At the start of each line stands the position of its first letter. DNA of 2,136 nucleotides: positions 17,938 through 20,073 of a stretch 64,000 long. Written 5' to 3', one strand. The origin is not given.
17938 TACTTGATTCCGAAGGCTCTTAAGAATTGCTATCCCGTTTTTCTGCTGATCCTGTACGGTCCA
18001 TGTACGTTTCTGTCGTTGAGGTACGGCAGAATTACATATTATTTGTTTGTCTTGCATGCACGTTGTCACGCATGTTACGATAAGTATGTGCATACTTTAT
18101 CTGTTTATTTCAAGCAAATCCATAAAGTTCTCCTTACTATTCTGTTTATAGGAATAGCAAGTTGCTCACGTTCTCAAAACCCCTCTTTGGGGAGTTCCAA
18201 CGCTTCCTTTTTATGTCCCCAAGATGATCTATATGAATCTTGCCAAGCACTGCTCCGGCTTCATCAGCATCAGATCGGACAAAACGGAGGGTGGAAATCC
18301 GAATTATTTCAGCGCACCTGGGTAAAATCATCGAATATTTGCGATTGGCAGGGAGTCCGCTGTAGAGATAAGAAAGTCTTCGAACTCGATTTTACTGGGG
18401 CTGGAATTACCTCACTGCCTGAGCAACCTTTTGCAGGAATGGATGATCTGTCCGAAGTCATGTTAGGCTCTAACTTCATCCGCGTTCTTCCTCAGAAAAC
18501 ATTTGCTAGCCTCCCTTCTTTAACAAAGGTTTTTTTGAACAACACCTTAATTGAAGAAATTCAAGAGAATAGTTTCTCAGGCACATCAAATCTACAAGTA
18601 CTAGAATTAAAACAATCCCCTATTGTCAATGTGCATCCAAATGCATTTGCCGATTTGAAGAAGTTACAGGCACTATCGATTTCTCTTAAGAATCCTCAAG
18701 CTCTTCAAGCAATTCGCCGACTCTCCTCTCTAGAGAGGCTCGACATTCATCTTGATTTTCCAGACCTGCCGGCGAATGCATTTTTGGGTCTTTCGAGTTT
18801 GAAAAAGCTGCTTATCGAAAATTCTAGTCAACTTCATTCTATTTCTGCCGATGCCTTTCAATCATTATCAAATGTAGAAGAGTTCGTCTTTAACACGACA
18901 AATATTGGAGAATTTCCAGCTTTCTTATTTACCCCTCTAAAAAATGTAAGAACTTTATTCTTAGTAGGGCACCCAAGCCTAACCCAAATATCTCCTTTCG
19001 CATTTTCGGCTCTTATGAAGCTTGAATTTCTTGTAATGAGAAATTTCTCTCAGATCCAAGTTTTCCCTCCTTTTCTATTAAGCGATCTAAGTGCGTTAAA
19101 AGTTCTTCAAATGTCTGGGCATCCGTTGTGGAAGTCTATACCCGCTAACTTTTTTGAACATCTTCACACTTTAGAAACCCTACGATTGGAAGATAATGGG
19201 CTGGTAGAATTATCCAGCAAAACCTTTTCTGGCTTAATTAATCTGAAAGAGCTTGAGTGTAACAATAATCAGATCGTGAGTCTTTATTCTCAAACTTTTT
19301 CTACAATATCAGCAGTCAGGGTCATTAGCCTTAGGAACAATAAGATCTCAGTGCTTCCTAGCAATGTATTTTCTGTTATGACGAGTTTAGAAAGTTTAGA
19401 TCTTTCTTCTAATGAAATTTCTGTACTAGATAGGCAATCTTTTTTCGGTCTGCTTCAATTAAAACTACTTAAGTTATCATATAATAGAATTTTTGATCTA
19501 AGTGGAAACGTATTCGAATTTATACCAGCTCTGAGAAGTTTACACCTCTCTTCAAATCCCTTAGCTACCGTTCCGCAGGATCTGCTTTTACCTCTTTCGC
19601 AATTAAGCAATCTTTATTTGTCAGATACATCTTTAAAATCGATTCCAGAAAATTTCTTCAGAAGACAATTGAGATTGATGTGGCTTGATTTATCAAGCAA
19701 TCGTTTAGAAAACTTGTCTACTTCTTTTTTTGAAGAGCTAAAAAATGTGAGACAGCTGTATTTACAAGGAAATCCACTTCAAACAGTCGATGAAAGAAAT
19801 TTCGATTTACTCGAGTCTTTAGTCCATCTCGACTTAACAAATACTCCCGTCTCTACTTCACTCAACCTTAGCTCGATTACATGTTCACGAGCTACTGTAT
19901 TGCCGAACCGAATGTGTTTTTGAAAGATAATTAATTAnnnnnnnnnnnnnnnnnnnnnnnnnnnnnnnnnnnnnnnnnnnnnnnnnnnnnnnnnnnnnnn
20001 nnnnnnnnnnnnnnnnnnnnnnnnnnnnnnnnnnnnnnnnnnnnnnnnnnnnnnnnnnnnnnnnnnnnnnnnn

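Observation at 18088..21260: Tandem pair of eukaryote-like LRR proteins with a plant-type LRRNT_2-like N-terminal cap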

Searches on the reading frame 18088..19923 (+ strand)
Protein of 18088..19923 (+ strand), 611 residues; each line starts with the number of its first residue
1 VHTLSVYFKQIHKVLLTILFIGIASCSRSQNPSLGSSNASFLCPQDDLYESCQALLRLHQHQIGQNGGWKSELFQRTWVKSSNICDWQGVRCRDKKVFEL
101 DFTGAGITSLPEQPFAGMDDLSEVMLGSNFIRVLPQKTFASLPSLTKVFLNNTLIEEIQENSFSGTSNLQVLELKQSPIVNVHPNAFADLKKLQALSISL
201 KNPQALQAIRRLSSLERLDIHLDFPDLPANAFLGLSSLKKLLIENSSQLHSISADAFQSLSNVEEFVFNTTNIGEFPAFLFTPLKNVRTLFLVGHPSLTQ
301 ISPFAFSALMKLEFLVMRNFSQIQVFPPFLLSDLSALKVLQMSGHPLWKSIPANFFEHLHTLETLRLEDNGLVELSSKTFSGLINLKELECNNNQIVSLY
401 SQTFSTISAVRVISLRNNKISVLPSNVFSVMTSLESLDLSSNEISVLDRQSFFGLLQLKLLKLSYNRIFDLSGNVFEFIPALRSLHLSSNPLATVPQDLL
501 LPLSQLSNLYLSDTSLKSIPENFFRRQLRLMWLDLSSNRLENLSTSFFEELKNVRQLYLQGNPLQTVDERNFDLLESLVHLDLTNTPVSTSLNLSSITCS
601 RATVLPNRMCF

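Call 3: search_protein_families(library=pfam, proteins=[window:18088-19923:+], max_evalue=1)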
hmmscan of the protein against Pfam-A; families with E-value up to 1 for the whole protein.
window:18088-19923:+ (611 aa): 9 families
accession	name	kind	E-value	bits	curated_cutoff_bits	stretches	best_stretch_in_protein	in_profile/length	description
PF13855.12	LRR_8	-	1.4e-68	227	27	10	433-492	2-61/61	Leucine rich repeat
PF12799.13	LRR_4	-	2.1e-31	107.6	27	6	410-447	3-42/44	Leucine Rich repeats (2 copies)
PF13306.12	LRR_5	-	2.3e-31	108.8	27.7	4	349-476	1-120/127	BspA type Leucine rich repeat region (6 copies)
PF14580.12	LRR_9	-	3.1e-15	56.6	30.5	3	410-511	21-120/175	Leucine-rich repeat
PF00560.39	LRR_1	-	2.3e-10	39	20.6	1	433-454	1-22/23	Leucine Rich Repeat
PF23952.1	LRR_EndoS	-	0.00032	21.3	27.9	1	372-442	44-116/116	Endo-beta-N-acetylglucosaminidase EndoS LRR domain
PF08263.17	LRRNT_2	-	0.038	14.7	20.7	1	76-92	23-40/41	Leucine rich repeat N-terminal domain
PF19340.5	GCP6_N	-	0.084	12.4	23.3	1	217-263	198-239/315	Gamma-tubulin complex component 6 N-terminus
PF13516.12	LRR_6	-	0.29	11.7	23.4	1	431-445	2-16/24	Leucine Rich repeat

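Call 4: search_protein_families(library=ncbifam, proteins=[window:18088-19923:+], max_evalue=1)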
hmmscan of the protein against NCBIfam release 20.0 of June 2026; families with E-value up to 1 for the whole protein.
window:18088-19923:+ (611 aa): 6 families
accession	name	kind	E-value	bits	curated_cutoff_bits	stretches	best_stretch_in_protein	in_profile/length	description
NF047464.1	FibnectbindLIC11051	equivalog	6.5e-20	71.1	1000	3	294-569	405-667/685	LIC_11051 family fibronectin-binding protein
NF041400.1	XopAE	equivalog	9e-16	57.8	600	5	162-347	14-197/478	type III secretion system effector XopAE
NF041381.1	XopAC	subfamily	2.2e-15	56.3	450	4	360-497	66-201/451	XopAC/AvrAC family type III secretion system effector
NF033190.2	inl_like_NEAT_1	exception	1.1e-10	40.5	1275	2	455-597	218-350/754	NEAT domain-containing leucine-rich repeat protein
NF033188.1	internalin_H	exception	1.1e-07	30.9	1050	2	106-220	109-215/548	InlH/InlC2 family class 1 internalin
NF011897.0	PRK15370.1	equivalog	5.2e-07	27.9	1113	1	350-548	192-366/755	SPI-1 type III secretion system effector E3 ubiquitin transferase SlrP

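Call 6: find_homologous_proteins(query=window:18088-19923:+, max_evalue=0.00001)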
Query window:18088-19923:+ (611 aa): 537 proteins with E <= 0.00001 among 8000 candidates; the best 120 are listed.
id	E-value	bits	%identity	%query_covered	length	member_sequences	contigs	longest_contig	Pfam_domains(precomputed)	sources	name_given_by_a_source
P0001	3.9e-54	202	26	73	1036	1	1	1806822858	PF24048.2,PF23598.2,PF13516.13,PF14580.13,PF00560.40,PF12799.14,PF13855.13,PF23952.2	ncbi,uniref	ncbi:protein artichoke [Anabrus simplex]|uniref:protein artichoke n=1 Tax=Anabrus simplex TaxID=3164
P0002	5.4e-52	195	24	78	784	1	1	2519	PF20919.3,PF24048.2,PF23598.2,PF13516.13,PF13306.13,PF14580.13,PF00560.40,PF12799.14,PF13855.13,PF23211.1,PF23952.2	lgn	-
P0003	7.4e-50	188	26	83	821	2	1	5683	PF23598.2,PF13306.13,PF14580.13,PF00560.40,PF12799.14,PF13855.13,PF23952.2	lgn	-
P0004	3.3e-49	186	26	81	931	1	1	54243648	PF24048.2,PF13306.13,PF14580.13,PF00560.40,PF12799.14,PF13855.13,PF23211.1,PF23952.2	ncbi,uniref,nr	ncbi:insulin-like growth factor-binding protein complex acid labile subunit [Anopheles merus]|uniref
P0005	8.8e-49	185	28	63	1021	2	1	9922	PF13306.13,PF14580.13,PF00560.40,PF12799.14,PF13855.13,PF23952.2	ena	-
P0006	2.4e-47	180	27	85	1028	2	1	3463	PF23598.2,PF13516.13,PF14580.13,PF00560.40,PF12799.14,PF13855.13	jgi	jgi:Leucine-rich repeat (LRR) protein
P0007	1.3e-46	178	28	81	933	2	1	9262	PF23598.2,PF13516.13,PF14580.13,PF00560.40,PF12799.14,PF13855.13,PF23211.1,PF23952.2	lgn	-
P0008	1.7e-45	174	27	81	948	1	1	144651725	PF23598.2,PF13516.13,PF13306.13,PF14580.13,PF00560.40,PF12799.14,PF13855.13,PF23211.1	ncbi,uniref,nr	ncbi:unnamed protein product [Nezara viridula]|uniref:Chaoptin n=1 Tax=Nezara viridula TaxID=85310 R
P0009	1.7e-42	164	28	58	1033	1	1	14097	PF07679.23,PF13895.13,PF13306.13,PF14580.13,PF13927.13,PF00560.40,PF00047.32,PF12799.14,PF13855.13,PF23952.2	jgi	jgi:Leucine-rich repeat (LRR) protein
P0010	1.6e-41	161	26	84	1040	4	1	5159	PF13306.13,PF00560.40,PF12799.14,PF13855.13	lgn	-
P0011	8.2e-41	158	26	84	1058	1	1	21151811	PF23598.2,PF13306.13,PF14580.13,PF00560.40,PF12799.14,PF13855.13,PF23952.2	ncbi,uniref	ncbi:uncharacterized protein LOC143368024 isoform X6 [Andrena cerasifolii]|uniref:uncharacterized pr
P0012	1.3e-38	151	30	59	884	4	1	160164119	PF23598.2,PF13306.13,PF14580.13,PF00560.40,PF12799.14,PF00001.27,PF13855.13,PF23211.1,PF23952.2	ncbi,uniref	ncbi:leucine-rich repeat-containing G-protein coupled receptor 5 isoform X2 [Latimeria chalumnae]|un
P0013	3.1e-37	147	27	74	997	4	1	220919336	PF23598.2,PF13306.13,PF01582.26,PF14580.13,PF00560.40,PF12799.14,PF13676.12,PF13855.13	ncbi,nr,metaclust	ncbi:toll-like receptor 13 [Alligator mississippiensis]|nr:toll-like receptor 13 [Alligator mississi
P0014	4.0e-37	146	29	76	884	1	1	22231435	PF23598.2,PF13516.13,PF13306.13,PF01582.26,PF14580.13,PF00560.40,PF12799.14,PF13676.12,PF13855.13,PF23952.2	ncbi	ncbi:uncharacterized protein LOC144883559 [Branchiostoma floridae x Branchiostoma japonicum]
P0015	1.2e-36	145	24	77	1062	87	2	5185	PF23598.2,PF13516.13,PF13306.13,PF14580.13,PF00560.40,PF12799.14,PF13855.13,PF23952.2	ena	-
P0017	7.1e-33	132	26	82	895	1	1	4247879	PF13306.13,PF01582.26,PF01462.24,PF14580.13,PF00560.40,PF12799.14,PF13676.12,PF13855.13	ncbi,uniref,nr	ncbi:hypothetical protein CHS0354_022713 [Potamilus streckersoni]|uniref:TIR domain-containing prote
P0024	8.1e-30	122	25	77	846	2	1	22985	PF20919.3,PF13306.13,PF01462.24,PF14580.13,PF00560.40,PF12799.14,PF13855.13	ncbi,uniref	ncbi:slit homolog 1 protein-like isoform X2 [Saccostrea cucullata]|uniref:slit homolog 1 protein-lik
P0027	2.5e-29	121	25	76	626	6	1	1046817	PF13306.13,PF01462.24,PF14580.13,PF00560.40,PF12799.14,PF13855.13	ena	-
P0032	1.9e-28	118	30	42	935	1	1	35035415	PF23598.2,PF13306.13,PF01462.24,PF14580.13,PF00560.40,PF12799.14,PF13855.13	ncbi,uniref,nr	ncbi:hypothetical protein DPEC_G00009100 [Dallia pectoralis]|uniref:Uncharacterized protein n=1 Tax=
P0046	8.4e-26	109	25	82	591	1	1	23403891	PF23598.2,PF13516.13,PF13306.13,PF00560.40,PF08263.18,PF12799.14,PF25013.1,PF13855.13,PF23952.2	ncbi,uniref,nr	ncbi:PREDICTED: probable leucine-rich repeat receptor-like protein kinase At1g35710 [Fragaria vesca 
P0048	1.5e-25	108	31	59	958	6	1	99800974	PF23598.2,PF13306.13,PF01462.24,PF14580.13,PF00560.40,PF12799.14,PF00001.27,PF13855.13,PF23211.1,PF23952.2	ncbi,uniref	ncbi:leucine-rich repeat-containing G-protein coupled receptor 6 isoform X1 [Mobula birostris]|unire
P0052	2.7e-25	107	28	59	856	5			PF23598.2,PF13306.13,PF01462.24,PF14580.13,PF00560.40,PF12799.14,PF13855.13,PF23952.2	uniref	uniref:Leucine rich repeat containing G protein-coupled receptor 5 n=1 Tax=Scleropages formosus TaxI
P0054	2.8e-25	107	30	60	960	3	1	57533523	PF23598.2,PF13306.13,PF01462.24,PF14580.13,PF00560.40,PF12799.14,PF00001.27,PF13855.13,PF23211.1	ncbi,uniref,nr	ncbi:leucine-rich repeat-containing G-protein coupled receptor 6 isoform X1 [Stegostoma tigrinum]|un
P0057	1.1e-24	105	26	61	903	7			PF23598.2,PF13306.13,PF16706.12,PF01462.24,PF07686.24,PF00047.32,PF13855.13,PF07679.23,PF13895.13,PF14580.13,PF13927.13,PF22971.3,PF00560.40,PF12799.14,PF23952.2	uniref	uniref:Ig-like domain-containing protein n=1 Tax=Parascaris univalens TaxID=6257 RepID=A0A915BFW7_PA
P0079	3.2e-20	90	26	72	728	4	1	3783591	PF23598.2,PF13306.13,PF01462.24,PF00560.40,PF12799.14,PF13855.13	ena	-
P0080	3.4e-20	90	26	79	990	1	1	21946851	PF23598.2,PF13516.13,PF24758.2,PF00560.40,PF08263.18,PF12799.14,PF25013.1,PF13855.13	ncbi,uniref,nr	ncbi:receptor-like protein 7 [Dioscorea cayenensis subsp. rotundata]|uniref:Receptor-like protein 7 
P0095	4.8e-19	87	25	88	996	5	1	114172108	PF23598.2,PF13516.13,PF24758.2,PF00560.40,PF08263.18,PF12799.14,PF25013.1,PF13855.13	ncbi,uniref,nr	ncbi:hypothetical protein ES332_A01G066600v1 [Gossypium tomentosum]|uniref:Leucine-rich repeat-conta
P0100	1.4e-18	85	23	88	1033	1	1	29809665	PF07714.24,PF23598.2,PF00069.32,PF00560.40,PF03109.23,PF08263.18,PF12799.14,PF13855.13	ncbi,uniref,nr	ncbi:LRR receptor-like serine/threonine-protein kinase FLS2 [Ipomoea triloba]|uniref:LRR receptor-li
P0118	6.3e-17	80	26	81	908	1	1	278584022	PF23598.2,PF13516.13,PF24758.2,PF24141.2,PF00560.40,PF08263.18,PF12799.14,PF25013.1,PF13855.13,PF23211.1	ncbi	ncbi:hypothetical protein ACHQM5_026943 [Ranunculus cassubicifolius]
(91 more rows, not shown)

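Call 25: list_cluster_members(proteins=[window:18088-19923:+, window:19938-21260:+, window:15556-16611:-, window:25091-27634:-, window:9893-10951:+, window:16746-17924:+, window:14047-15492:+, window:51670-55800:-, window:58802-61300:-, window:43637-45442:+])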
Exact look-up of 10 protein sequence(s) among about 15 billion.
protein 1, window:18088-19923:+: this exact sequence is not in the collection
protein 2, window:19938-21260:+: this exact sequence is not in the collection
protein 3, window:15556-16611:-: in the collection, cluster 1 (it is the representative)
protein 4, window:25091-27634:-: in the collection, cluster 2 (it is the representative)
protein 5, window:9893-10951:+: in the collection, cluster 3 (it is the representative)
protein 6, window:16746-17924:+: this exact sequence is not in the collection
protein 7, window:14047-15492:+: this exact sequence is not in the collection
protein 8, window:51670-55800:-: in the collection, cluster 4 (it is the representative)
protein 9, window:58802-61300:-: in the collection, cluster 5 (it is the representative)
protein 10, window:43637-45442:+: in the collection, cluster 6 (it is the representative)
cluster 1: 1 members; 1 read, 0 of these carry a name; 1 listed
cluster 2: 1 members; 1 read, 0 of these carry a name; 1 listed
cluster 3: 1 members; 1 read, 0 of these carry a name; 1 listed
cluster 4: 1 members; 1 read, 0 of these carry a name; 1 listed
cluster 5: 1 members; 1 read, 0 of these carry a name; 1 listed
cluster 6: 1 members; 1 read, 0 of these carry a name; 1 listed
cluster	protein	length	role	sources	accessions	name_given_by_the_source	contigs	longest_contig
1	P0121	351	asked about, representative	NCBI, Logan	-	-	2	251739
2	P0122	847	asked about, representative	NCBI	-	-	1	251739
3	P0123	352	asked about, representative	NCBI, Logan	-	-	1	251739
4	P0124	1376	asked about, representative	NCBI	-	-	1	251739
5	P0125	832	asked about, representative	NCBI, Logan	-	-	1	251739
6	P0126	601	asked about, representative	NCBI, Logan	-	-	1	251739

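Call 26: find_encoding_contigs(protein=P0122, flank=1000, max_places=3)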
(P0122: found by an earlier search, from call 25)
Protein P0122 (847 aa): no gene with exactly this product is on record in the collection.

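Call 36: list_cluster_members(proteins=[window:18088-19920:+, P0127, P0212, P0205, P0147, P0172, P0204, P0206, P0188, P0163])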
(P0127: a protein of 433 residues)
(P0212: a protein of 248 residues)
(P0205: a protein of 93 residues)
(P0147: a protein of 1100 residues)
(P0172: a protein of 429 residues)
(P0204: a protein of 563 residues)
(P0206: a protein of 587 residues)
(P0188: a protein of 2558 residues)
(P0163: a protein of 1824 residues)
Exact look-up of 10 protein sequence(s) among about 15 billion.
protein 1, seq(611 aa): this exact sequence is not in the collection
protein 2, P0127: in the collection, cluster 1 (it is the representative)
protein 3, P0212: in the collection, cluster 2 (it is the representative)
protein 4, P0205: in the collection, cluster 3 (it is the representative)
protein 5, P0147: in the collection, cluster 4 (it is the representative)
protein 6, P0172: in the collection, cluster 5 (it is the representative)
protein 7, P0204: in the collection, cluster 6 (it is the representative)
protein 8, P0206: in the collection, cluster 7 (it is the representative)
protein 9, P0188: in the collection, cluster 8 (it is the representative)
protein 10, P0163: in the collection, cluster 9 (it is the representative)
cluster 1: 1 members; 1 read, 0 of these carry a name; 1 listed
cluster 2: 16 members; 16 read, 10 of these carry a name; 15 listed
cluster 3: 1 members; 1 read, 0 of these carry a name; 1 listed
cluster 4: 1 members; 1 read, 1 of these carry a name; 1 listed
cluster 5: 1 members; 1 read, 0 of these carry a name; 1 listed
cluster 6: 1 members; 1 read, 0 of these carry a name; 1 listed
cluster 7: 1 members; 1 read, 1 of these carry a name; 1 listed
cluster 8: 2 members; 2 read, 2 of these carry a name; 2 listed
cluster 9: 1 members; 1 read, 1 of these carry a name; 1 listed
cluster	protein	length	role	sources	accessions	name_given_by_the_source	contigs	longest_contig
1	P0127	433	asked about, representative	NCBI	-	-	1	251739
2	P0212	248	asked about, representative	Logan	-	-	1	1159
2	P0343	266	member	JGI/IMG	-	hypothetical protein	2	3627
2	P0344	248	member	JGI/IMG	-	hypothetical protein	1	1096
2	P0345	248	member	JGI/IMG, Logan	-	hypothetical protein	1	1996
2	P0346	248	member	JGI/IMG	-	hypothetical protein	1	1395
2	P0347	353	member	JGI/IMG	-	hypothetical protein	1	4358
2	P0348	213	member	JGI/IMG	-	hypothetical protein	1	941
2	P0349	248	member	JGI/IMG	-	hypothetical protein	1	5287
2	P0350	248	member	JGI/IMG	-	hypothetical protein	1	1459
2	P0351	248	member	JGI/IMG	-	hypothetical protein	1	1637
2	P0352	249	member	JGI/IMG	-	hypothetical protein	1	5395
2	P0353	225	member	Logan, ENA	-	-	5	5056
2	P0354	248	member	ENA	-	-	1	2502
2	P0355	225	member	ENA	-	-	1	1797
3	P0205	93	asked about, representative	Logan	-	-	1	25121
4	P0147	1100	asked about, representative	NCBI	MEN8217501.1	MAG: S8 family serine peptidase, partial [Pseudomonadota bacterium]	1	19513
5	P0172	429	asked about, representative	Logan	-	-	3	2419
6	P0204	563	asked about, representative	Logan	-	-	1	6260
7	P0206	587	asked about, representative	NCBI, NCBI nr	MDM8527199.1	hypothetical protein QUF58_03205 [Anaerolineales bacterium HSG24] | hypothetical protein [Anaerolineales bacterium HSG24]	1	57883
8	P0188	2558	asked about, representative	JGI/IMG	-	Leucine-rich repeat (LRR) protein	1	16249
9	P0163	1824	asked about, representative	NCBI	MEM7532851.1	MAG: leucine-rich repeat domain-containing protein [Chloroflexota bacterium]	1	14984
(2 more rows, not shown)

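Call 73: search_protein_families(library=padloc, proteins=[window:18088-19923:+], max_evalue=0.001)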
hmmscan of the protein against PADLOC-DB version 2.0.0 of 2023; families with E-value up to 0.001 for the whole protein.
window:18088-19923:+ (611 aa): 0 families
